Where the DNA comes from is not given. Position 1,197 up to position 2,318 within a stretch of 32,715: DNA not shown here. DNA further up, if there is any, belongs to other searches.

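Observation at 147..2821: Uncharacterised four-gene cassette at the mom-equivalent end: membrane protein, DGQHR ParB/Srx-fold protein, Cys/His-rich mini-protein and Dam-family methylase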

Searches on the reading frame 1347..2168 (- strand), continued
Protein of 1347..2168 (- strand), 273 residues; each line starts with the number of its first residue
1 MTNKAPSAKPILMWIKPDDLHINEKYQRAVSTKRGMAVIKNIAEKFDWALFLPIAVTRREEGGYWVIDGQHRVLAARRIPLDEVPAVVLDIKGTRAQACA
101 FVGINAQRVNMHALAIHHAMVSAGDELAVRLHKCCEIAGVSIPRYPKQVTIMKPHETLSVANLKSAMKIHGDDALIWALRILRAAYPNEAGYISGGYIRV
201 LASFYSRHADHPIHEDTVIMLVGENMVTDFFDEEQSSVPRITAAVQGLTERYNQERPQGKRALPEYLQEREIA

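Call 63: fold_search(model_id=the predicted structure, library=pdb)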
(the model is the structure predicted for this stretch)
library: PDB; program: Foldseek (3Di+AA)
matches with E <= 10: 120; with E <= 0.001: 23
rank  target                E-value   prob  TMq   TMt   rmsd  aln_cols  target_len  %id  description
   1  7bnk_A                1.9e-06  1.00  0.30  0.41  12.5       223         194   18  Crystal structure of ParB from Myxococcus xanthus bound to CDP and Monothiophosphate (released 2021-09-08)
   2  7bnr_A                2.8e-06  1.00  0.30  0.41  11.5       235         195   17  Crystal structure of a ParB Q52A mutant from Myxococcus xanthus bound to CTPyS (released 2021-09-08)
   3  6sdk_B                2.8e-06  1.00  0.31  0.41  13.0       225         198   18  Crystal structure of bacterial ParB dimer bound to CDP (released 2019-10-23)
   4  7ol9_B                4.4e-06  1.00  0.30  0.39  15.0       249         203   16  Crystal structure of C-terminally truncated Bacillus subtilis nucleoid occlusion protein (Noc) complexed to the Noc-bi (released 2022-03-09)
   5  7bnr_B                4.6e-06  1.00  0.30  0.40  11.3       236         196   16  Crystal structure of a ParB Q52A mutant from Myxococcus xanthus bound to CTPyS (released 2021-09-08)
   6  6sdk_A                6.9e-06  1.00  0.30  0.40  13.2       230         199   18  Crystal structure of bacterial ParB dimer bound to CDP (released 2019-10-23)
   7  7bnk_B                9.3e-06  1.00  0.30  0.41  12.8       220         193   18  Crystal structure of ParB from Myxococcus xanthus bound to CDP and Monothiophosphate (released 2021-09-08)
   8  7o0n_A                9.8e-06  1.00  0.30  0.40  11.1       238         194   16  Crystal structure of a ParB E93A mutant from Myxococcus xanthus bound to CDP and monothiophosphate (released 2021-09-15)
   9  7bm8_A                7.8e-05  1.00  0.31  0.46  13.6       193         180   16  Crystal structure of the C-terminally truncated chromosome-partitioning protein ParB from Caulobacter crescentus compl (released 2021-04-28)
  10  7ol9_A                8.7e-05  1.00  0.25  0.33  16.1       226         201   17  Crystal structure of C-terminally truncated Bacillus subtilis nucleoid occlusion protein (Noc) complexed to the Noc-bi (released 2022-03-09)
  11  7nfu_B                1.2e-04  1.00  0.46  0.57   8.2       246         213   13  Crystal structure of C-terminally truncated Geobacillus thermoleovorans nucleoid occlusion protein Noc (released 2021-02-17)
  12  6t1f_B                1.6e-04  1.00  0.36  0.48   9.2       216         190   16  Crystal structure of the C-terminally truncated chromosome-partitioning protein ParB from Caulobacter crescentus compl (released 2020-10-14)
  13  8qa9_A                1.9e-04  1.00  0.34  0.42   9.8       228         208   16  Crystal structure of the RK2 plasmid encoded co-complex of the C-terminally truncated transcriptional repressor protei (released 2024-02-21)
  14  7nfu_A                2.3e-04  1.00  0.45  0.53   8.3       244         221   14  Crystal structure of C-terminally truncated Geobacillus thermoleovorans nucleoid occlusion protein Noc (released 2021-02-17)
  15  5k5d_B                2.3e-04  1.00  0.38  0.40  11.4       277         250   12  Structure of the C2221 form of Pnob8-like ParB-N domain (released 2016-06-15)
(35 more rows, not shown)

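Call 78: find_related_loci(query=A2, collection=viral_contigs, flank=6000)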
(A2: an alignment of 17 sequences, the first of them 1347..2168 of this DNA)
Query A2 (273 aa) in viral_contigs; peptide patterns used: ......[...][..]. (x = any residue, [..] = any of these).
600 stretches matched a pattern (row limit reached: there are more); 225 encode a relative of the query (tblastn E <= 1e-3); the best 80 are kept; 80 distinct loci.
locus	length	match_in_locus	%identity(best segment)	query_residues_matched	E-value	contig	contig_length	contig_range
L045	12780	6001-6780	51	8-264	4e-83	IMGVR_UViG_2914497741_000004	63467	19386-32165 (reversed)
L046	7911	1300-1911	35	9-212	2e-34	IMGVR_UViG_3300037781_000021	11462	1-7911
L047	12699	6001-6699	33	9-248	1e-34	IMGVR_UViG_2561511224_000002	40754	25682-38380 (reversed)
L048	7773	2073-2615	36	9-193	3e-33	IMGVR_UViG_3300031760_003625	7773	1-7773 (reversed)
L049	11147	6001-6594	33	9-211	1e-32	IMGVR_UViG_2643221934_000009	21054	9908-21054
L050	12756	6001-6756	30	2-251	2e-32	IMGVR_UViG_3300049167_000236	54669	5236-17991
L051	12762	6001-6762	36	12-261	2e-32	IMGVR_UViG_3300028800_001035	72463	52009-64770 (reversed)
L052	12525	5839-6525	31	9-232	3e-32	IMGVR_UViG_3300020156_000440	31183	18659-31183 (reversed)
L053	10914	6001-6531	36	10-186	2e-32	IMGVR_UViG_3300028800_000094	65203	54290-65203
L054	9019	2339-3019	32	9-232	2e-31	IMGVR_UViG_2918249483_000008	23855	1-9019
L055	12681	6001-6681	29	9-249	4e-31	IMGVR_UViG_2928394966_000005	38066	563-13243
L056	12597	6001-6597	34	9-203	3e-31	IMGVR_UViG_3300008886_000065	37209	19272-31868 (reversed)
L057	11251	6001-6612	35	3-205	7e-30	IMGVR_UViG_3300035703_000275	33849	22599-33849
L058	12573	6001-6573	36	10-202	9e-30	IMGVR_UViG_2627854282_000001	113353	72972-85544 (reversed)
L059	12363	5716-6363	35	6-219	2e-29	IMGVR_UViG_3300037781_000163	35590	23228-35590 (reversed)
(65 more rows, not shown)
